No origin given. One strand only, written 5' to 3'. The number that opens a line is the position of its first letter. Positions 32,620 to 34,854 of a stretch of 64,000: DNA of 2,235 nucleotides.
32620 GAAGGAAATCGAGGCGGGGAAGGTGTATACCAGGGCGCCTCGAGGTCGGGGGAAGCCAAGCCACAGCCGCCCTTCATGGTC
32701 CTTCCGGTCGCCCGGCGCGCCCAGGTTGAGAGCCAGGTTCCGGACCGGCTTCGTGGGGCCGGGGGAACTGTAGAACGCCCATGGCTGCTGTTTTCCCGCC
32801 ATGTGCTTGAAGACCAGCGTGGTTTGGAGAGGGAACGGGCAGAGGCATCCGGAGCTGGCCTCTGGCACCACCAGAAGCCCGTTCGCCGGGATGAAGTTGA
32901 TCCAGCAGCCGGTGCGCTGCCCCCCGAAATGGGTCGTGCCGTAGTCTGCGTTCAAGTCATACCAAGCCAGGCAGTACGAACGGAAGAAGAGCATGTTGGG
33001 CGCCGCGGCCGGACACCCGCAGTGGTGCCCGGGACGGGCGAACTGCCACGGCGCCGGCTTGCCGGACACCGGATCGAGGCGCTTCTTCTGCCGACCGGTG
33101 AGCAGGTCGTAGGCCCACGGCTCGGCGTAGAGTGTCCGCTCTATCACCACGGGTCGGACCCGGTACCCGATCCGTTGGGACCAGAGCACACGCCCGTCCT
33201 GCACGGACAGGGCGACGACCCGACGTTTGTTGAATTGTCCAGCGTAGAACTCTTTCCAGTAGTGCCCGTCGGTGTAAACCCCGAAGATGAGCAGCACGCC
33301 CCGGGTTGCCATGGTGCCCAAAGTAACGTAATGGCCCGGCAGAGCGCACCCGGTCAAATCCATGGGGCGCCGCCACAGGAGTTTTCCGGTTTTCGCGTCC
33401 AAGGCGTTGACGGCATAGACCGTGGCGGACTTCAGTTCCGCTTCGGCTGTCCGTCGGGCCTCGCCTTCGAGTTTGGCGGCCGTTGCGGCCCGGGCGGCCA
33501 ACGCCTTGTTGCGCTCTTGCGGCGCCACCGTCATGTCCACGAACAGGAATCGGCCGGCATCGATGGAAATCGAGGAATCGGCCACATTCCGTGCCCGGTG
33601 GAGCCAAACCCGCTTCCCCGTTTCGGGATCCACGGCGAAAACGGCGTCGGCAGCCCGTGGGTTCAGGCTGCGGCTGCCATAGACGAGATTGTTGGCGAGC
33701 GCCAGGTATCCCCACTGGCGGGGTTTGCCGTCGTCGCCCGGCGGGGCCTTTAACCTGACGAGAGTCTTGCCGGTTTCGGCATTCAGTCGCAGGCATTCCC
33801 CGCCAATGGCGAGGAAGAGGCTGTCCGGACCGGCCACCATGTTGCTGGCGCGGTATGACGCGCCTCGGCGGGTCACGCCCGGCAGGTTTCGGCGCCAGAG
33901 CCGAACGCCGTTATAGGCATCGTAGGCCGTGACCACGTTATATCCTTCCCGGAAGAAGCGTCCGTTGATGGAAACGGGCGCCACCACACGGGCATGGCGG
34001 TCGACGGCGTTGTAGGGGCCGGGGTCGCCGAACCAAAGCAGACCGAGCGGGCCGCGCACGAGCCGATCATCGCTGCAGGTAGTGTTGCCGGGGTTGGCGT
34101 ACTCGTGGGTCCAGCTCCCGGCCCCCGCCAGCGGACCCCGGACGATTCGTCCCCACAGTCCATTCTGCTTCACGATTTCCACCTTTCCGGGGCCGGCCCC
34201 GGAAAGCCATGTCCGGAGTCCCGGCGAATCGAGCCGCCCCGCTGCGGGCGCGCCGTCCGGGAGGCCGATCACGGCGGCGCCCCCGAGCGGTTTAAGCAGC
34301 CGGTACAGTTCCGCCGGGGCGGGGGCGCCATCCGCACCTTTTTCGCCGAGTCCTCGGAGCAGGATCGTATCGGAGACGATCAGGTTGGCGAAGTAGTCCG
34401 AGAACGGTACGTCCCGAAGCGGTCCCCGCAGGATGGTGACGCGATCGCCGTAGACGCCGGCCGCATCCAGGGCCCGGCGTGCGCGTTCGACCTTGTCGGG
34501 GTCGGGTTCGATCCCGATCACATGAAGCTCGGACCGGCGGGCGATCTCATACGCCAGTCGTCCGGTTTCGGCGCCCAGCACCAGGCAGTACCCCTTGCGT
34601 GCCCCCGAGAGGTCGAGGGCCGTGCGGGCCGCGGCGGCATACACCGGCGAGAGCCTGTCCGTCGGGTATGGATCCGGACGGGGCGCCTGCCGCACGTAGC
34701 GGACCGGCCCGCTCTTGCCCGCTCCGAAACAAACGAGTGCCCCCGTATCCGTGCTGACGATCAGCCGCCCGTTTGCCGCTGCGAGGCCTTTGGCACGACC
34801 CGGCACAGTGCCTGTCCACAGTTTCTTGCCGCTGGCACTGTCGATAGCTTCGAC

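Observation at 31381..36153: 1590-aa exported mosaic with an intact-looking SAM-methyltransferase fold sandwiched between two PQQ propellers, plus malectin-like and DNRLRE-like carbohydrate-binding tails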

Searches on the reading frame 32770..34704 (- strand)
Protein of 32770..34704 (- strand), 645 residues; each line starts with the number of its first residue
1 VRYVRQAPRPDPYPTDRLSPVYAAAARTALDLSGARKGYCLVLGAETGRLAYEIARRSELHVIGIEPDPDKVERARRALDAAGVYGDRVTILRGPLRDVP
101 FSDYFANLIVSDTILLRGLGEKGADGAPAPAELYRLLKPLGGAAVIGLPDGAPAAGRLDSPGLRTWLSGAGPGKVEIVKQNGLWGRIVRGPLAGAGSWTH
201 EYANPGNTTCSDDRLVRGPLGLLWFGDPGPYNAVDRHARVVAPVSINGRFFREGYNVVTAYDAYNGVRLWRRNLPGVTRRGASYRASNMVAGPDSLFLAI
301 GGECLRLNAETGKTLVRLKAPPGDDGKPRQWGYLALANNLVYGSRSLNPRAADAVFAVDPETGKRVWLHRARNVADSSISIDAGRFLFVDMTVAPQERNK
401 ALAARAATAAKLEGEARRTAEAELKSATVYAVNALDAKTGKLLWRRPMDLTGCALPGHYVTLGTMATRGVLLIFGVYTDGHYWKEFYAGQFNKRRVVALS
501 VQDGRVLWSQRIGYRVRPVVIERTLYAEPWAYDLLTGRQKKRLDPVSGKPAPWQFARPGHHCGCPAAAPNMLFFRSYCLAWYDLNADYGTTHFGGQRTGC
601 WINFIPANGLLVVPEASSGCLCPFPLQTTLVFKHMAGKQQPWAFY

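Call 66: search_protein_representatives(protein=window:32770-34704:-)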
Query: 645 residues. Proteins with E-value up to 0.001 (for the whole library): 4068; up to 1e-10: 2670; up to 1e-30: 1381. The best 150 are listed.
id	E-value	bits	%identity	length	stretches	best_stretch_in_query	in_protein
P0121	1.4e-222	757.1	55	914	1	4-645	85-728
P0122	1.0e-207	708.1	49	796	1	9-635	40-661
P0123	5.2e-207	705.7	50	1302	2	4-645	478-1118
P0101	6.0e-202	689.0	49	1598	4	10-643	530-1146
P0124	3.6e-197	673.2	47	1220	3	10-645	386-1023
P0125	1.4e-194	664.6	47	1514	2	9-644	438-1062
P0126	9.2e-193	658.6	49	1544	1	2-634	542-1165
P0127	1.1e-192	658.4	47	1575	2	7-643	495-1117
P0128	4.0e-187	640.0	47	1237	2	4-642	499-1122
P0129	1.7e-184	631.3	47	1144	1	21-644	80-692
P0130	1.9e-179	614.6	49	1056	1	7-643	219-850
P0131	2.6e-179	614.2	48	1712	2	16-643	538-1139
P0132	1.7e-175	601.6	44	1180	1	13-635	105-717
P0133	1.2e-173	595.5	48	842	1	20-633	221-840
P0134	5.5e-173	593.3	48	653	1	65-645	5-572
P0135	7.8e-172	589.5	43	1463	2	7-645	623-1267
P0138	3.3e-166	570.8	47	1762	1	12-638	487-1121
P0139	4.7e-164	563.8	49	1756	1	10-642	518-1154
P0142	5.9e-163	560.1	45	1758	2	10-642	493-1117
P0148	7.7e-154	530.0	46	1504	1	32-642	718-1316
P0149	2.6e-149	515.0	43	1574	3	20-643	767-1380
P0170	7.2e-135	467.3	43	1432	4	397-645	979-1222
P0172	6.4e-133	460.9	44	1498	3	4-448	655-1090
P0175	7.8e-129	447.3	44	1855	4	350-643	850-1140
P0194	8.4e-118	410.9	42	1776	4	184-345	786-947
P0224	4.0e-98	345.9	35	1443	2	7-645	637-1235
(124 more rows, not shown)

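Call 67: search_protein_families(library=pfam, proteins=[P0175, P0194, P0138, P0142, P0139], max_evalue=0.001)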
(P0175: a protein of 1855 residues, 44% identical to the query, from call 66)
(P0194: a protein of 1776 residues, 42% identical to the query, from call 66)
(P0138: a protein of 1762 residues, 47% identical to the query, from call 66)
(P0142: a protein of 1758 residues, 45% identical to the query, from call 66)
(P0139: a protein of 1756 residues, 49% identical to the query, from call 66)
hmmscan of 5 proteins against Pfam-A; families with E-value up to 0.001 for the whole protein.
P0175 (1855 aa): 5 families
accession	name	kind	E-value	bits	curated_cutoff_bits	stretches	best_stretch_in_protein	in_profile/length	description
PF13360.13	PQQ_2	-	3.4e-37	128.8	27.6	3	91-184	25-116/233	Outer membrane protein assembly factor BamB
PF01011.28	PQQ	-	7.1e-13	48.6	26.7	0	88-130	45-86/595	Glucose/ethanol/alcohol dehydrogenase, beta-propeller domain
PF13570.13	Beta-prop_ACSF4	-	2.1e-12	47.5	133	1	102-170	63-132/329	Beta-alanine-activating enzyme, beta-propeller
PF11721.14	Malectin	-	3.2e-08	34.1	23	1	1245-1306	72-132/163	Malectin domain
PF06452.16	CBM9_1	-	1.6e-07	31.9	23.4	1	1682-1855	1-183/185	Carbohydrate family 9 binding domain-like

P0194 (1776 aa): 7 families
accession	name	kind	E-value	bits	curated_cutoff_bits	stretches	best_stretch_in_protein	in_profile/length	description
PF13360.13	PQQ_2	-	2e-36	126.2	27.6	2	81-305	26-227/233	Outer membrane protein assembly factor BamB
PF08305.17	NPCBM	-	2.5e-35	121.9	23.9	1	383-518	3-136/137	NPCBM/NEW2 domain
PF13570.13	Beta-prop_ACSF4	-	7.8e-14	52.2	133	1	92-159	64-132/329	Beta-alanine-activating enzyme, beta-propeller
PF01011.28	PQQ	-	1.5e-13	50.8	26.7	1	123-212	50-136/595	Glucose/ethanol/alcohol dehydrogenase, beta-propeller domain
PF11721.14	Malectin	-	1.4e-11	45.1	23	1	1387-1449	72-133/163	Malectin domain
PF13649.12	Methyltransf_25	-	4.4e-07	30.9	27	1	683-771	6-97/97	Methyltransferase domain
PF08241.18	Methyltransf_11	-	1.9e-05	25.6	21.2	1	683-771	5-91/95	Methyltransferase domain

P0138 (1762 aa): 5 families
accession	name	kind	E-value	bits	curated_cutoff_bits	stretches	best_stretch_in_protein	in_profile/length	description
PF13360.13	PQQ_2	-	2.7e-37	129.1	27.6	3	89-175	29-114/233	Outer membrane protein assembly factor BamB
PF06452.16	CBM9_1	-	6.3e-17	62.5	23.4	1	1355-1522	1-158/185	Carbohydrate family 9 binding domain-like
PF01011.28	PQQ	-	2.5e-16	60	26.7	1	128-216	51-136/595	Glucose/ethanol/alcohol dehydrogenase, beta-propeller domain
PF13570.13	Beta-prop_ACSF4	-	2.5e-15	57.1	133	1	86-162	54-131/329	Beta-alanine-activating enzyme, beta-propeller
PF11721.14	Malectin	-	2.2e-11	44.4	23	1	1672-1723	75-125/163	Malectin domain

P0142 (1758 aa): 9 families
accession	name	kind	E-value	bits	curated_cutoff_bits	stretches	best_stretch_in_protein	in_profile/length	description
PF13360.13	PQQ_2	-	2.8e-40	138.8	27.6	5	94-293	30-212/233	Outer membrane protein assembly factor BamB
PF08305.17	NPCBM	-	3e-38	131.4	23.9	1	1610-1746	3-136/137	NPCBM/NEW2 domain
PF13570.13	Beta-prop_ACSF4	-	7.6e-17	62.1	133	1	92-165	56-130/329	Beta-alanine-activating enzyme, beta-propeller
PF01011.28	PQQ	-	3.9e-15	56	26.7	0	132-238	51-151/595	Glucose/ethanol/alcohol dehydrogenase, beta-propeller domain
PF11721.14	Malectin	-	1.6e-12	48.1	23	1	1183-1280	42-136/163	Malectin domain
PF13649.12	Methyltransf_25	-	1.2e-05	26.3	27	1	529-619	6-97/97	Methyltransferase domain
PF00041.27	fn3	-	3.4e-05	24.4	25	1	1416-1503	1-82/84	Fibronectin type III domain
PF12819.13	Malectin_like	-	6.4e-05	22.8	24.5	1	1216-1302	242-329/331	Malectin-like domain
PF08241.18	Methyltransf_11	-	0.00083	20.4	21.2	0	526-619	3-91/95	Methyltransferase domain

P0139 (1756 aa): 7 families
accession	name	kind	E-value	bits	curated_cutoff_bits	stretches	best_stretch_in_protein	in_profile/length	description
PF13360.13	PQQ_2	-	9.2e-45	153.5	27.6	5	90-312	30-228/233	Outer membrane protein assembly factor BamB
PF01011.28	PQQ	-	3.1e-21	76.1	26.7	1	128-243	51-160/595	Glucose/ethanol/alcohol dehydrogenase, beta-propeller domain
PF13570.13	Beta-prop_ACSF4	-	2.6e-17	63.7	133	1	88-162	56-131/329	Beta-alanine-activating enzyme, beta-propeller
PF11721.14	Malectin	-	5.3e-14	52.9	23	1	1252-1312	72-131/163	Malectin domain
PF02872.23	5_nucleotid_C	-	7.9e-05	23.3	23.6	1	1358-1466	19-116/158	5'-nucleotidase, C-terminal domain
PF06439.18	3keto-disac_hyd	-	8e-05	23.2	26.8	1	1603-1748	14-186/187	3-keto-disaccharide hydrolase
PF13385.13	Laminin_G_3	-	0.00018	22.1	27.6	1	1661-1734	44-122/151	Concanavalin A-like lectin/glucanases superfamily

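Call 68: search_protein_families(library=pfam, proteins=[P0135, P0148, P0149, P0170, P0172, P0224], max_evalue=0.001)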
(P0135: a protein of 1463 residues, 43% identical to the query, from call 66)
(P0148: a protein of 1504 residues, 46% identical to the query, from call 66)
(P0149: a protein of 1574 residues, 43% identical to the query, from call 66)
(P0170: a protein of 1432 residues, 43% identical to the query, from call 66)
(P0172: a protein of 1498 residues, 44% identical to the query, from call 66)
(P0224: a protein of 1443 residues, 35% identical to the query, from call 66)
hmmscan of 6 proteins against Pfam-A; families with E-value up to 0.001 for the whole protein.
P0135 (1463 aa): 5 families
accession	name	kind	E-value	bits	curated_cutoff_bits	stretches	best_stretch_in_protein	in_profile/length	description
PF13360.13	PQQ_2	-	8.8e-41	140.5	27.6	4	86-313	25-228/233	Outer membrane protein assembly factor BamB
PF01011.28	PQQ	-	1.2e-14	54.4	26.7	0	89-125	50-85/595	Glucose/ethanol/alcohol dehydrogenase, beta-propeller domain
PF13570.13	Beta-prop_ACSF4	-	3.4e-14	53.4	133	1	96-164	61-130/329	Beta-alanine-activating enzyme, beta-propeller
PF11721.14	Malectin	-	4.8e-11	43.4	23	1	1312-1427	16-132/163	Malectin domain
PF12819.13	Malectin_like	-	9.1e-06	25.6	24.5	1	1369-1449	245-328/331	Malectin-like domain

P0148 (1504 aa): 4 families
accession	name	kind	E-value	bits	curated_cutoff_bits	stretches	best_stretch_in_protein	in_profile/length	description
PF13360.13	PQQ_2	-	1.5e-45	156.1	27.6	4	100-315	30-228/233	Outer membrane protein assembly factor BamB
PF13570.13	Beta-prop_ACSF4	-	1.8e-14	54.3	133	1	99-172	57-131/329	Beta-alanine-activating enzyme, beta-propeller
PF11721.14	Malectin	-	2e-13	51.1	23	1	1415-1478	73-136/163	Malectin domain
PF01011.28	PQQ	-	5.7e-13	48.9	26.7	1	913-1119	43-283/595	Glucose/ethanol/alcohol dehydrogenase, beta-propeller domain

P0149 (1574 aa): 3 families
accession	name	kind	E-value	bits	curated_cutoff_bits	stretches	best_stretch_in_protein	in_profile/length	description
PF13360.13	PQQ_2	-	3.1e-37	128.9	27.6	4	296-383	29-115/233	Outer membrane protein assembly factor BamB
PF13570.13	Beta-prop_ACSF4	-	7.6e-13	49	133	1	304-369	23-89/329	Beta-alanine-activating enzyme, beta-propeller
PF01011.28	PQQ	-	1.6e-11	44.1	26.7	0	335-424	51-137/595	Glucose/ethanol/alcohol dehydrogenase, beta-propeller domain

P0170 (1432 aa): 5 families
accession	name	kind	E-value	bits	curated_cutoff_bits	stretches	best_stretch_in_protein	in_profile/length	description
PF13360.13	PQQ_2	-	1.4e-31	110.4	27.6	3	96-183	29-115/233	Outer membrane protein assembly factor BamB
PF13570.13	Beta-prop_ACSF4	-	4.4e-16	59.6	133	1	98-169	59-131/329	Beta-alanine-activating enzyme, beta-propeller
PF01011.28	PQQ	-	1.9e-14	53.8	26.7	0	135-224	51-137/595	Glucose/ethanol/alcohol dehydrogenase, beta-propeller domain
PF11721.14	Malectin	-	1.5e-08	35.3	23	1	1326-1386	73-132/163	Malectin domain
PF13649.12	Methyltransf_25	-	5.7e-05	24.2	27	1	540-628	6-97/97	Methyltransferase domain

P0172 (1498 aa): 6 families
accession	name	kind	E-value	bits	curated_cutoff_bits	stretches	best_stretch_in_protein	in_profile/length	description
PF13360.13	PQQ_2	-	5.2e-47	160.9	27.6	3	68-272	17-200/233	Outer membrane protein assembly factor BamB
PF13570.13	Beta-prop_ACSF4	-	9.3e-21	75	133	1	86-152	104-172/329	Beta-alanine-activating enzyme, beta-propeller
PF01011.28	PQQ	-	1.8e-12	47.2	26.7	0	118-206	50-135/595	Glucose/ethanol/alcohol dehydrogenase, beta-propeller domain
PF11721.14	Malectin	-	2.1e-12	47.8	23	1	1410-1472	73-135/163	Malectin domain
PF25293.1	Beta-prop_EMC1_N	-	2.3e-05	24.7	34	0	1072-1185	41-148/219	EMC1 N-terminal beta-propeller domain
PF25292.1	Beta-prop_CGLA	-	0.0002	21.4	26.8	0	126-153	45-71/316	Lambda-carrageenase beta-propeller domain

P0224 (1443 aa): 8 families
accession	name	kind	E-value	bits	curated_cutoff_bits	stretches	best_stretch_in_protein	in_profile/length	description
PF13360.13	PQQ_2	-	6.3e-34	118.1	27.6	2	90-178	28-115/233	Outer membrane protein assembly factor BamB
PF11721.14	Malectin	-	4.5e-13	49.9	23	1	1315-1407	39-125/163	Malectin domain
PF13570.13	Beta-prop_ACSF4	-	1e-12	48.6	133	1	92-164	58-131/329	Beta-alanine-activating enzyme, beta-propeller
PF01011.28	PQQ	-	4.5e-10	39.3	26.7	0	129-217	50-135/595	Glucose/ethanol/alcohol dehydrogenase, beta-propeller domain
PF13649.12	Methyltransf_25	-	6.7e-07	30.3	27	1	671-763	2-95/97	Methyltransferase domain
PF25292.1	Beta-prop_CGLA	-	1.7e-05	24.9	26.8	0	139-164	47-71/316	Lambda-carrageenase beta-propeller domain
PF12819.13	Malectin_like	-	7.7e-05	22.5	24.5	1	1351-1441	240-330/331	Malectin-like domain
PF08241.18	Methyltransf_11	-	0.00016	22.7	21.2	1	671-763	1-89/95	Methyltransferase domain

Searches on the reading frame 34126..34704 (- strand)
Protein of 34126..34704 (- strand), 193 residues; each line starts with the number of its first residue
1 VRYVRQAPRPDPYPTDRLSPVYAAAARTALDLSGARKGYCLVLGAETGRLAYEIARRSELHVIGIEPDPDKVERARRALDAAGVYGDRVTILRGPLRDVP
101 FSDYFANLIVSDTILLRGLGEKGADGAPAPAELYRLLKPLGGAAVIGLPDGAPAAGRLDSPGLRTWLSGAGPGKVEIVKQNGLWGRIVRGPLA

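Call 31: search_solved_structures(query=window:34126-34704:-, max_evalue=0.01, show_alignments=3)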
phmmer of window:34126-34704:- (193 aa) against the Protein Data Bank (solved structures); distinct sequences matched with E-value up to 0.01: 6.
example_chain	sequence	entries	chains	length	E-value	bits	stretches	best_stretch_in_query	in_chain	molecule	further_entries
3dlc_A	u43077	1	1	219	3.3e-09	40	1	15-147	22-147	Putative S-adenosyl-L-methionine-dependent Methyltransferase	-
8zc8_A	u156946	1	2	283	5.3e-05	26.3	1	14-154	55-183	MitM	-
21zq_A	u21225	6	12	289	5.6e-05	26.2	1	14-154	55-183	MitM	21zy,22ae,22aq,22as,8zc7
1g6q_1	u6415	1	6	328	0.0016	21.5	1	40-112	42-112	HNRNP ARGININE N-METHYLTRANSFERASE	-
9vkf_A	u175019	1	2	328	0.0016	21.5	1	40-112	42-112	Protein arginine N-methyltransferase 1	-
5bxy_A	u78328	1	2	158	0.0016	21.5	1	42-103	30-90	RNA methyltransferase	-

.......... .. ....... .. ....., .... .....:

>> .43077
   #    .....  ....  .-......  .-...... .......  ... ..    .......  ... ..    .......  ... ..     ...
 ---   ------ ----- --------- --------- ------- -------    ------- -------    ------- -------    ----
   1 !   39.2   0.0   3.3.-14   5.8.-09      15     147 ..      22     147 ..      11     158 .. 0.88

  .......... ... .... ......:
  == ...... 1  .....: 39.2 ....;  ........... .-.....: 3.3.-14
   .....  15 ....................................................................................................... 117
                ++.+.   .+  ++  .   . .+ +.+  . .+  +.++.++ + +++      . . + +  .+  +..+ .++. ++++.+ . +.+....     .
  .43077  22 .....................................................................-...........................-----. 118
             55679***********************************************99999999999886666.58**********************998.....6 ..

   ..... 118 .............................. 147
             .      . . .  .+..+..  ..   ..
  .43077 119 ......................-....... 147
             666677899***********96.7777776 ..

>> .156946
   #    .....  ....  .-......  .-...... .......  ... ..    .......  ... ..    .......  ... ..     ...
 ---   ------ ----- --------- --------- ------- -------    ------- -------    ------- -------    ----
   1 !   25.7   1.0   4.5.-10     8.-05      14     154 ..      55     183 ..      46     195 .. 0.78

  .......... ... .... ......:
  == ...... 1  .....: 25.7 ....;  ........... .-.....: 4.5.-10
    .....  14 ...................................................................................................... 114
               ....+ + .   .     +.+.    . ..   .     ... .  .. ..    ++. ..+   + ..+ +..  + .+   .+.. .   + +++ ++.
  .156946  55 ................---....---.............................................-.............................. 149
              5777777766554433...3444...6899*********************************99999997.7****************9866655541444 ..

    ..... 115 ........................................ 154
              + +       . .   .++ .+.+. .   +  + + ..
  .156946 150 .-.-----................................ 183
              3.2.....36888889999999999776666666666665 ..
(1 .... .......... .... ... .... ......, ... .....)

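Call 35: predict_structure(alignment_id=A2)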
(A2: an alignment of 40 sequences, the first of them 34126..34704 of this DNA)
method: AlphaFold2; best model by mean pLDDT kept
length: 193 residues; sequences in the alignment: 40
mean_pLDDT: 91.5   pTM: 0.88
mean pLDDT of the five models: 91.5, 90.8, 90.4, 90.2, 89.2
residues with pLDDT >= 90: 148; 70-90: 36; 50-70: 9; < 50: 0
segments of 3 or more residues with pLDDT < 50: none
pLDDT, mean of each block of 10 residues (from residue 1): 68 92 97 97 96 98 97 97 96 93 94 90 71 94 95 85 92 91 95 87
secondary structure, 60 per line:
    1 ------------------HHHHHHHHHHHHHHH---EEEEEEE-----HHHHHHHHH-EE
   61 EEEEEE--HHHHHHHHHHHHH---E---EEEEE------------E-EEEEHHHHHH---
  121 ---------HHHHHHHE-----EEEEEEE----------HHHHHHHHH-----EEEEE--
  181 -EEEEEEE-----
elements in order: H19-33 E37-43 H49-57 E59-66 H69-81 E89-93 E108-111 H112-117 H130-136 E143-149 H160-168 E174-178 E182-188

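Call 40: fold_search(model_id=the predicted structure, library=pdb)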
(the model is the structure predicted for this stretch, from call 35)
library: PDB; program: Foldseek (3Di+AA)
matches with E <= 10: 1988; with E <= 0.001: 1312
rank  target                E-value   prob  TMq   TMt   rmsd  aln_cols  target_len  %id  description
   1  3dlc                  2.6e-12  1.00  0.75  0.67   3.2       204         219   24  Crystal structure of a putative s-adenosyl-l-methionine-dependent methyltransferase (mmp1179) from methanococcus maripal (released 2008-08-26)
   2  8zc7_B                7.1e-09  1.00  0.64  0.47   5.5       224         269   19  Crystallographic analysis of MitM, which catalyzes the post-mitosane modification in mitomycin biosynthesis (released 2024-11-27)
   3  6zxw_G                1.5e-08  1.00  0.58  0.37   4.3       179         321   23  Structure of Archaeoglobus fulgidus Trm11-Trm112 m2G10 tRNA methyltransferase complex bound to sinefungin (released 2020-09-23)
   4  2o57_B                1.6e-08  1.00  0.54  0.39   2.9       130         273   24  Crystal Structure of a putative sarcosine dimethylglycine methyltransferase from Galdieria sulphuraria (released 2006-12-19)
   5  6zxy                  1.8e-08  1.00  0.59  0.37   5.4       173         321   24  Structure of Archaeoglobus fulgidus Trm11 m2G10 tRNA methyltransferase enzyme (released 2020-09-23)
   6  2o57_A                1.9e-08  1.00  0.54  0.38   5.2       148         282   23  Crystal Structure of a putative sarcosine dimethylglycine methyltransferase from Galdieria sulphuraria (released 2006-12-19)
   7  2xva_C                2.2e-08  1.00  0.53  0.54   6.1       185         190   16  Crystal structure of the tellurite detoxification protein TehB from E. coli in complex with sinefungin (released 2011-02-16)
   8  3bus_A                2.3e-08  1.00  0.55  0.43   2.5       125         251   26  Crystal Structure of RebM (released 2008-03-25)
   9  3cgg_A                2.5e-08  1.00  0.59  0.60   4.1       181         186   21  Crystal structure of TehB-like SAM-dependent methyltransferase (NP_600671.1) from Corynebacterium glutamicum ATCC 1303 (released 2008-03-18)
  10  8zc8_B                2.8e-08  1.00  0.64  0.46   7.1       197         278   22  The structure of MitM and mitomycin A with SAH in mitomycin (released 2024-11-27)
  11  8zc7_A                3.8e-08  1.00  0.61  0.46   9.2       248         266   21  Crystallographic analysis of MitM, which catalyzes the post-mitosane modification in mitomycin biosynthesis (released 2024-11-27)
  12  2o57_D                4.0e-08  1.00  0.62  0.46   4.6       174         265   21  Crystal Structure of a putative sarcosine dimethylglycine methyltransferase from Galdieria sulphuraria (released 2006-12-19)
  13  5mgz_A                4.0e-08  1.00  0.65  0.56   6.4       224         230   17  Streptomyces Spheroides NovO (8-demethylnovbiocic acid methyltransferase) with SAH (released 2017-01-18)
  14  6zxv_B                4.0e-08  1.00  0.54  0.34   5.4       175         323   23  Structure of Archaeoglobus fulgidus Trm11 m2G10 tRNA methyltransferase enzyme bound to sinefungin (released 2020-09-23)
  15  9fd3                  4.3e-08  1.00  0.63  0.58   5.5       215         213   18  CysG(N-16)-D190N mutant in complex with SAH from Kitasatospora cystarginea (released 2024-08-21)
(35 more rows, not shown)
